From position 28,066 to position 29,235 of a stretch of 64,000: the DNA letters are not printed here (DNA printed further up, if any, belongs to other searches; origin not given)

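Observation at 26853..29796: Compact three-gene flavin electron-transfer module: FMN-binding lipoprotein, signal-less ApbE, and an RnfD/NqrB-like membrane domain fused to an FNR-type NAD(P)H reductase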

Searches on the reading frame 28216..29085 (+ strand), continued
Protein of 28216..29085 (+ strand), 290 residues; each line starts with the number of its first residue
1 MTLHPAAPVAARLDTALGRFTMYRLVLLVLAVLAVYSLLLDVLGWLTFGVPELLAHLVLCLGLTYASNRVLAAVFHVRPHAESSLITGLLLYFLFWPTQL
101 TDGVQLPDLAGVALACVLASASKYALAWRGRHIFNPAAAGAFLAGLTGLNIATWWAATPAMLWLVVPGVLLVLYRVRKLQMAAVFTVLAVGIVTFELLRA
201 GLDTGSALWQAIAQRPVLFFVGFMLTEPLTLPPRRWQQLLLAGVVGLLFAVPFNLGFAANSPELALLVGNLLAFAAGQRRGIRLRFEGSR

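Call 79: find_homologous_proteins(query=A5, max_evalue=0.001)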
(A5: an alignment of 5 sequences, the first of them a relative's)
Query A5 (5 sequences) (95 aa, profile of the alignment): 6224 proteins with E <= 0.001 among 6659 candidates; the best 120 are listed.
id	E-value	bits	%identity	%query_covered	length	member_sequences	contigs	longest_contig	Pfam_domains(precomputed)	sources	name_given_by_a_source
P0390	1.9e-41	158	54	100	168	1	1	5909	-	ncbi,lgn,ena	-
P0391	3.0e-40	154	44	100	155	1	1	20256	PF04205.20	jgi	jgi:uncharacterized protein with FMN-binding domain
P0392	3.0e-40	154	44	100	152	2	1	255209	-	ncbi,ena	-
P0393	3.2e-40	154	44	100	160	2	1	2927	-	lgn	-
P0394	4.7e-40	154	42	100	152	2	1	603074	-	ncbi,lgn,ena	-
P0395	8.0e-40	153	42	100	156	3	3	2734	-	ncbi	-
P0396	9.6e-40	153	43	100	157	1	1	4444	PF04205.20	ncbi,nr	ncbi:MAG: hypothetical protein JWQ56_1363 [Pseudarthrobacter sp.]|nr:hypothetical protein [Pseudarth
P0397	1.1e-39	153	42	100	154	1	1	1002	-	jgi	jgi:uncharacterized protein with FMN-binding domain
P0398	1.3e-39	152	47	100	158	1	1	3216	-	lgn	-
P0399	1.3e-39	152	47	100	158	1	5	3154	-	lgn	-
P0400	1.5e-39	152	46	100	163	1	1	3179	-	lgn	-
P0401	1.6e-39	152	43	100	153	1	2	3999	PF04205.20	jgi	jgi:uncharacterized protein with FMN-binding domain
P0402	1.6e-39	152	46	100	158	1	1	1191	-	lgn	-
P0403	1.9e-39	152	45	100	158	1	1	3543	-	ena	-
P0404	1.9e-39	152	44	100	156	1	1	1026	-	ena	-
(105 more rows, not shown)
